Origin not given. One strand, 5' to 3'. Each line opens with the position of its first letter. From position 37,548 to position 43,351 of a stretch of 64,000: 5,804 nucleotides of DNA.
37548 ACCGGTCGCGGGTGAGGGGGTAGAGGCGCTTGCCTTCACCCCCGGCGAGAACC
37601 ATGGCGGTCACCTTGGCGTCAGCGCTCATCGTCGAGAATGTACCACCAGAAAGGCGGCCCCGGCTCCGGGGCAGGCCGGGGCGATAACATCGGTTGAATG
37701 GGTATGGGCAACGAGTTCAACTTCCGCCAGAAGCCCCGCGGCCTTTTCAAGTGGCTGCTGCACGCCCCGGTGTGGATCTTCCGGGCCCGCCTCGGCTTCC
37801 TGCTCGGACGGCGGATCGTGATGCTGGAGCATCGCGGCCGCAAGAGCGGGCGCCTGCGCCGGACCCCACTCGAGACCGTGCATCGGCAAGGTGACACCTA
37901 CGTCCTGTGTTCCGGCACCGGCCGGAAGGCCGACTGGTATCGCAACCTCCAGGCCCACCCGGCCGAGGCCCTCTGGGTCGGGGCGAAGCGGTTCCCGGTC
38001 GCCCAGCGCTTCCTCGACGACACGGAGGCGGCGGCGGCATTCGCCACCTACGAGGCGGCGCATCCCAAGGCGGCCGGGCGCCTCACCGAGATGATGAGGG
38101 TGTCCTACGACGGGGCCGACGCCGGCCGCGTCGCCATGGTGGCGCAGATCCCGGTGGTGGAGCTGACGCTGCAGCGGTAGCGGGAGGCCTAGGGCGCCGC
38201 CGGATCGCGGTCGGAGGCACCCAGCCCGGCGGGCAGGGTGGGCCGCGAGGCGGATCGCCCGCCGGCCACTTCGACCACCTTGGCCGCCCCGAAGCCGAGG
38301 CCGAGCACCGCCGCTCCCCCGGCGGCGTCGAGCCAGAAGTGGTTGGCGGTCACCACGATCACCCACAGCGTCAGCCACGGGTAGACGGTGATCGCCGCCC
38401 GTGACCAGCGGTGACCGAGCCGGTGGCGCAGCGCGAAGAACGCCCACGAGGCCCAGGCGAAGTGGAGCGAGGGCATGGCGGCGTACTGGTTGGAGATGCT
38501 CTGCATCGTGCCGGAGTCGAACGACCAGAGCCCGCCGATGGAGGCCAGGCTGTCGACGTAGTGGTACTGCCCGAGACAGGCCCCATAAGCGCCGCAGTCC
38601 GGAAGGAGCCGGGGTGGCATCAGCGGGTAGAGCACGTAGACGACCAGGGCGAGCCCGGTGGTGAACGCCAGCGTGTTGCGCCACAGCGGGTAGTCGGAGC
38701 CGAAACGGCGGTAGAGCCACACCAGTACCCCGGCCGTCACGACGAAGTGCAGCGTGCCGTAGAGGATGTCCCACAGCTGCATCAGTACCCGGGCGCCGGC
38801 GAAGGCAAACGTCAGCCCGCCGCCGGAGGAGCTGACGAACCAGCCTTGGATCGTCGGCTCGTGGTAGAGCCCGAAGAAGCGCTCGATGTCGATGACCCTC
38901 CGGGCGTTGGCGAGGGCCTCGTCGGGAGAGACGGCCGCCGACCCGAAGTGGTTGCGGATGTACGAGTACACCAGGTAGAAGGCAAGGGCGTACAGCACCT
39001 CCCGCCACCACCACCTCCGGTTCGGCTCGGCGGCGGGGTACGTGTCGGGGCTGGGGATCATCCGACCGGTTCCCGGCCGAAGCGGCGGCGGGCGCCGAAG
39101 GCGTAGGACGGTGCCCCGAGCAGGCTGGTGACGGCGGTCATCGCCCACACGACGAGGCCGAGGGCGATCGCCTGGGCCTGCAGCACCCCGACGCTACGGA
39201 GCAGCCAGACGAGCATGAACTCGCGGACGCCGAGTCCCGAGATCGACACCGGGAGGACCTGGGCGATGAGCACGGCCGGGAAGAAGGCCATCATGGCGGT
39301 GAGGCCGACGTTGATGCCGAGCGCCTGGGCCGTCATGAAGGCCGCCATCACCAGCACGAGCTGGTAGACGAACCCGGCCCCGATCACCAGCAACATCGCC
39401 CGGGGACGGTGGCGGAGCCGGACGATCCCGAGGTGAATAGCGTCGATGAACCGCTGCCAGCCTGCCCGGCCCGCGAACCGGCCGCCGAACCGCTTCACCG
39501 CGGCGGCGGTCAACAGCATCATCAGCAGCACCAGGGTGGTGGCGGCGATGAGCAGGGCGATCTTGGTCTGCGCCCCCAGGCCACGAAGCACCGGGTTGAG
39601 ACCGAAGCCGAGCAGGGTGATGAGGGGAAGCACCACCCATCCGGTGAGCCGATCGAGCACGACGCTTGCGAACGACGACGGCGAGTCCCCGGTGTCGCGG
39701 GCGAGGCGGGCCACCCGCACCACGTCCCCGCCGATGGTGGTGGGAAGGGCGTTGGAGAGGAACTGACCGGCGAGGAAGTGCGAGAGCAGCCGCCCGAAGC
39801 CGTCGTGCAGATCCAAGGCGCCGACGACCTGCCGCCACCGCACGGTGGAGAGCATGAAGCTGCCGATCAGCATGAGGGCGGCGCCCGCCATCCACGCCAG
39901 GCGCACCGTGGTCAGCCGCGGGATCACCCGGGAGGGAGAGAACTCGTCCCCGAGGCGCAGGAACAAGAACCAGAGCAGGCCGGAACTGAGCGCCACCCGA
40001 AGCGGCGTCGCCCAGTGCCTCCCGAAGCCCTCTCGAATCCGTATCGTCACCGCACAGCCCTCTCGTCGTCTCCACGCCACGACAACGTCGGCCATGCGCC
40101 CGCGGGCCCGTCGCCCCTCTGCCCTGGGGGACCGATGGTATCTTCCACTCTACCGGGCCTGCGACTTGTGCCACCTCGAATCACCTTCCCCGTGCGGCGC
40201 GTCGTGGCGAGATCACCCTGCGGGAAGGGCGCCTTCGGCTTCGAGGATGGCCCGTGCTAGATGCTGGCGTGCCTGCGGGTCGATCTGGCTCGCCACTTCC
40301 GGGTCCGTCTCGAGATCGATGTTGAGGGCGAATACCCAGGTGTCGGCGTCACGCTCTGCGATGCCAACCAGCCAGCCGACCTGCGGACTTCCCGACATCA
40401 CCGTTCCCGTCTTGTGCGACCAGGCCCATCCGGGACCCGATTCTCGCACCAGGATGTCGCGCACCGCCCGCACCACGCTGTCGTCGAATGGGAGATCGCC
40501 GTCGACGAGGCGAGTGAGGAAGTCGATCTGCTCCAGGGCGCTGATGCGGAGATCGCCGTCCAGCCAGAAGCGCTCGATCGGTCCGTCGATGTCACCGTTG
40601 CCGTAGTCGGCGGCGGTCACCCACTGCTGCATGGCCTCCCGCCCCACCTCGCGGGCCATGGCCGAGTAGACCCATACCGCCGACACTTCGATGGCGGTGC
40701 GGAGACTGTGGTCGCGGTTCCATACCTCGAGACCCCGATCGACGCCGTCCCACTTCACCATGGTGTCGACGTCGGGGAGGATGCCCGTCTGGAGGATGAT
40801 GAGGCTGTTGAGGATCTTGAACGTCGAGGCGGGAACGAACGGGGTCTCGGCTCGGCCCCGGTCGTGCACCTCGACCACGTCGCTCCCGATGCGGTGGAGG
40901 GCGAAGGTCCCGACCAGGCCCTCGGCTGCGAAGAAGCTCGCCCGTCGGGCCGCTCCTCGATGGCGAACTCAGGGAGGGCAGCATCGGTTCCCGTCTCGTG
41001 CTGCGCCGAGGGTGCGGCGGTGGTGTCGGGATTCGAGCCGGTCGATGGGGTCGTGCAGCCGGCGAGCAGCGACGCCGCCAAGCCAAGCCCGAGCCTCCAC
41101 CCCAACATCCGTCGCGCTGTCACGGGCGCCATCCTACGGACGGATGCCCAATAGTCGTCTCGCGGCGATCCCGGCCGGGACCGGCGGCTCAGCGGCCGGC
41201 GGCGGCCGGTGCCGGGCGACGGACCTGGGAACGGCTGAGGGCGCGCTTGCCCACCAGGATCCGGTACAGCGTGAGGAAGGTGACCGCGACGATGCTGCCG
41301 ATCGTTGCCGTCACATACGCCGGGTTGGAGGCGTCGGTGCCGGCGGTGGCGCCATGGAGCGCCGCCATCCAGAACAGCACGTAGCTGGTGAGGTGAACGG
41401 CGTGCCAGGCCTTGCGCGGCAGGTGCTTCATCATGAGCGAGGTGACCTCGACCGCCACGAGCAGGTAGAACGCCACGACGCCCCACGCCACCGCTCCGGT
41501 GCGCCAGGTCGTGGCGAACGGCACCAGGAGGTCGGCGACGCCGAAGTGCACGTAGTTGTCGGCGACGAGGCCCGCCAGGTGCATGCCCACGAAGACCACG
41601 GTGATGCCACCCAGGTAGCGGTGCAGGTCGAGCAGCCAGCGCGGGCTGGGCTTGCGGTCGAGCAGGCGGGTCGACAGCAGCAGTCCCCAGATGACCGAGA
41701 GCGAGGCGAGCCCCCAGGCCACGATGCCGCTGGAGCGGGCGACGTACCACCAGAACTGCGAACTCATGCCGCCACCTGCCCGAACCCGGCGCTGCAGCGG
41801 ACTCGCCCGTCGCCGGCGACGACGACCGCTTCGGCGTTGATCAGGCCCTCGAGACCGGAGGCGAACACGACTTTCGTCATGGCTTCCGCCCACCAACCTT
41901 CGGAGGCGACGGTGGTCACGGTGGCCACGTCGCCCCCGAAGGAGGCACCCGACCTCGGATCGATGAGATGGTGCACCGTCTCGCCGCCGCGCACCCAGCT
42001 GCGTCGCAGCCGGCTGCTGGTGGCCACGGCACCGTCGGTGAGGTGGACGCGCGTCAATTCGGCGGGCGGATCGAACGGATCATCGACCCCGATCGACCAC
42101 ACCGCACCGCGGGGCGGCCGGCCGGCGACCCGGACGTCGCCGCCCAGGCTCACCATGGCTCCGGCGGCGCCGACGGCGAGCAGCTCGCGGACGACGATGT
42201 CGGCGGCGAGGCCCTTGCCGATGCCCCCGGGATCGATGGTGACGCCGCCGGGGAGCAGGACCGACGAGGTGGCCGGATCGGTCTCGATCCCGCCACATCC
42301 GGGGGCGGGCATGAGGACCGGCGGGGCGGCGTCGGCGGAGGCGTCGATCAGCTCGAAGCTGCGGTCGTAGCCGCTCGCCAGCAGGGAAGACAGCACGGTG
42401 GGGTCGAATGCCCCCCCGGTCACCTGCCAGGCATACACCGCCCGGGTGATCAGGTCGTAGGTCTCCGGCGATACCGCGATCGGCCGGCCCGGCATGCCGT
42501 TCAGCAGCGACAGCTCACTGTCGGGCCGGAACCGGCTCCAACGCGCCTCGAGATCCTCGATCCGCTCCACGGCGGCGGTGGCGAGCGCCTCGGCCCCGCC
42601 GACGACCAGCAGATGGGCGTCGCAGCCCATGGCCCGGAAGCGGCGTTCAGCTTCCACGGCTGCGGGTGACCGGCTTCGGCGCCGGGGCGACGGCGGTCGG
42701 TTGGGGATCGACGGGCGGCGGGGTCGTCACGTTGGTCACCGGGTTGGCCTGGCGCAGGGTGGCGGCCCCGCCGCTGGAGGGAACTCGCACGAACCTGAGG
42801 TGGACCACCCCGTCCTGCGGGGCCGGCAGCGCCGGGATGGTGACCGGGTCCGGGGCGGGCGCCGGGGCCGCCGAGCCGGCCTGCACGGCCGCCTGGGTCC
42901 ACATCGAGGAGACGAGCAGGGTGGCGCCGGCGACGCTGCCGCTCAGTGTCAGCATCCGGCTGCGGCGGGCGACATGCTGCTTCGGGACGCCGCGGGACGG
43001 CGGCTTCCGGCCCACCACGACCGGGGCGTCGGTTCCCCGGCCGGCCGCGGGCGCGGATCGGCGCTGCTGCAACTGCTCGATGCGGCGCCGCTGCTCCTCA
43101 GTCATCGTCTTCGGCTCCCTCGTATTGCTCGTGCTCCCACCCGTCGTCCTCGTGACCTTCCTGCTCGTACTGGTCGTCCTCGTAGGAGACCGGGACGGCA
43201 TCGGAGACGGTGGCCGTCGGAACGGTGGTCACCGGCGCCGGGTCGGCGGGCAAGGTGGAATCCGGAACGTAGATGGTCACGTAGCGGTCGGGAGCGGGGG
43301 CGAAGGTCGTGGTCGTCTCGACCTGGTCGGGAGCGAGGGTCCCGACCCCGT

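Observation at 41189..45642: Two-component-regulated flavinylation/redox module: two small exported proteins, signal-less ApbE and a ferric-reductase-like membrane protein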

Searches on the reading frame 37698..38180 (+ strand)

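Call 56: search_protein_families(library=pfam, proteins=[window:37698-38180:+], max_evalue=0.001)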
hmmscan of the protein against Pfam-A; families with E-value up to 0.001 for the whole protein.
window:37698-38180:+ (160 aa): 1 family
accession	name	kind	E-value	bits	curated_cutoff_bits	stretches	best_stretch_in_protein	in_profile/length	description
PF04075.20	F420H2_quin_red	-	1.4e-15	58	22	1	37-124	22-111/130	F420H(2)-dependent quinone reductase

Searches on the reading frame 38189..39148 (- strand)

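Call 3: search_protein_families(library=pfam, proteins=[window:38189-39148:-], max_evalue=0.01)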
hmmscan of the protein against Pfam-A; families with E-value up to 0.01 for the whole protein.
window:38189-39148:- (319 aa): 2 families
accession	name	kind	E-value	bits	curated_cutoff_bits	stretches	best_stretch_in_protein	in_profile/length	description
PF14378.12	PAP2_3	-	3.6e-35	121.9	27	1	84-286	2-188/190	PAP2 superfamily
PF01569.27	PAP2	-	0.0031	17.7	27.2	1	171-286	20-117/130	PAP2 superfamily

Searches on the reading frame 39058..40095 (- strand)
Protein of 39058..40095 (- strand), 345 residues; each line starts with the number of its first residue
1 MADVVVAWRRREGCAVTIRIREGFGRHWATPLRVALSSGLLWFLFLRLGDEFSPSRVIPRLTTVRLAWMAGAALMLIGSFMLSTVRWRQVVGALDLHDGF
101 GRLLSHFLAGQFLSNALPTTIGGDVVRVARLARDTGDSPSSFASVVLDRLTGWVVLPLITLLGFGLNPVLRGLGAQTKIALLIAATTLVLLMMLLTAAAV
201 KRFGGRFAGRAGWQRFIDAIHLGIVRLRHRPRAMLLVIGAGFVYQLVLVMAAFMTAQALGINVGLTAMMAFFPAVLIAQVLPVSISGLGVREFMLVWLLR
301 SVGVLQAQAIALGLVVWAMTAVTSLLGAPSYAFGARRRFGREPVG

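Call 3: search_protein_families(library=pfam, proteins=[window:39058-40095:-], max_evalue=0.01)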
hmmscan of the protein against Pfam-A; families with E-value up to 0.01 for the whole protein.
window:39058-40095:- (345 aa): 1 family
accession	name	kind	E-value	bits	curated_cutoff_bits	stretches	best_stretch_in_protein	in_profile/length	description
PF03706.18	LPG_synthase_TM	-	6.7e-39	134.6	33.4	1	32-327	3-302/302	Lysylphosphatidylglycerol synthase TM region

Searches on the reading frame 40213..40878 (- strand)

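Call 3: search_protein_families(library=pfam, proteins=[window:40213-40878:-], max_evalue=0.01)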
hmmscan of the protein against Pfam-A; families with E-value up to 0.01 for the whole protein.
window:40213-40878:- (221 aa): 2 families
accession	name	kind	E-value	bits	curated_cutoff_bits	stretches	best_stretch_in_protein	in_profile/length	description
PF00905.27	Transpeptidase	-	1.2e-31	110.5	22.1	1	10-212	36-298/299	Penicillin binding protein transpeptidase domain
PF13354.11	Beta-lactamase2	-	0.0061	16.4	22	0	72-169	92-199/214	Beta-lactamase enzyme family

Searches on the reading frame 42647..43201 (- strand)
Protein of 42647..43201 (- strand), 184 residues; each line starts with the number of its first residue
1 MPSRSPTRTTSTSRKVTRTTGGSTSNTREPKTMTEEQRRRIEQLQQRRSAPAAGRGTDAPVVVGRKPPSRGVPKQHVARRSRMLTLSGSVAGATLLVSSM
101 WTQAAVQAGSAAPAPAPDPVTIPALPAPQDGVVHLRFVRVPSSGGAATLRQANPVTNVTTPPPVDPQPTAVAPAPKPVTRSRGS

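Call 3: search_protein_families(library=pfam, proteins=[window:42647-43201:-], max_evalue=0.01)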
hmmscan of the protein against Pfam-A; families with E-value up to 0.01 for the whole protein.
window:42647-43201:- (184 aa): 0 families

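Call 6: search_protein_families(library=ncbifam, proteins=[window:42647-43105:-], max_evalue=0.01)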
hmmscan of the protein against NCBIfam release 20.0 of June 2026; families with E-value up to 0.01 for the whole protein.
window:42647-43105:- (152 aa): 0 families

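Call 7: find_homologous_proteins(query=window:42647-43105:-, max_evalue=0.001)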
Query window:42647-43105:- (152 aa): 5 proteins with E <= 0.001 among 3678 candidates.
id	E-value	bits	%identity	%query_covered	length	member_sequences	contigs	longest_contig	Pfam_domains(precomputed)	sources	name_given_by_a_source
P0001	2.4e-86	305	99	100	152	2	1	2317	-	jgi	-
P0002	3.7e-67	243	80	100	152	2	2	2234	-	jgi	jgi:hypothetical protein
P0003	1.1e-59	219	73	100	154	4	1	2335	-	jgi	jgi:hypothetical protein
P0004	1.4e-49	186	68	88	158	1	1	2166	-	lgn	-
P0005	2.4e-32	130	72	67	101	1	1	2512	-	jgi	jgi:hypothetical protein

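Call 86: search_solved_structures(query=window:42647-43105:-, max_evalue=10)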
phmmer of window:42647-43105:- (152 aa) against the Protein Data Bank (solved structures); distinct sequences matched with E-value up to 10: 0.

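Call 94: predict_structure(alignment_id=A5)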
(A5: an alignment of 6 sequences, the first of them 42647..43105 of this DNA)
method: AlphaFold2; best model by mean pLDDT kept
length: 152 residues; sequences in the alignment: 6
mean_pLDDT: 55.3   pTM: 0.18
mean pLDDT of the five models: 55.3, 55.0, 47.7, 43.5, 42.3
residues with pLDDT >= 90: 3; 70-90: 34; 50-70: 42; < 50: 73
segments of 3 or more residues with pLDDT < 50: 21-86, 88-93
pLDDT, mean of each block of 10 residues (from residue 1): 87 71 44 43 41 36 37 35 46 51 71 71 61 67 69 50
secondary structure, 60 per line:
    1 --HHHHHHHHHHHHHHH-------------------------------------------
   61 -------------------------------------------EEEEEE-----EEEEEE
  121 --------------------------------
elements in order: H3-17 E104-109 E115-120
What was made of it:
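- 42647..43105 (-): Gene B (152 aa): a basic N-terminal region, one membrane helix (aa 51-69, about 42899-42955), a Pro/Ala-rich tether with one beta-hairpin, and the extreme C-terminal sequence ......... The AF2 model has no folded domain: pLDDT 55, with only an N-terminal helix and a hairpin at 104-120 (call 94, shallow alignment).
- On Known ApbE substrates (FMN_bind, DUF2271, DUF3570, NqrB/RnfD, flavinylated flavodoxin or FMN reductase): The AF2 model of B shows no folded domain (call 94).
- Tried and rejected: AF2 places the window sequence in a beta-hairpin turn (call 94).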
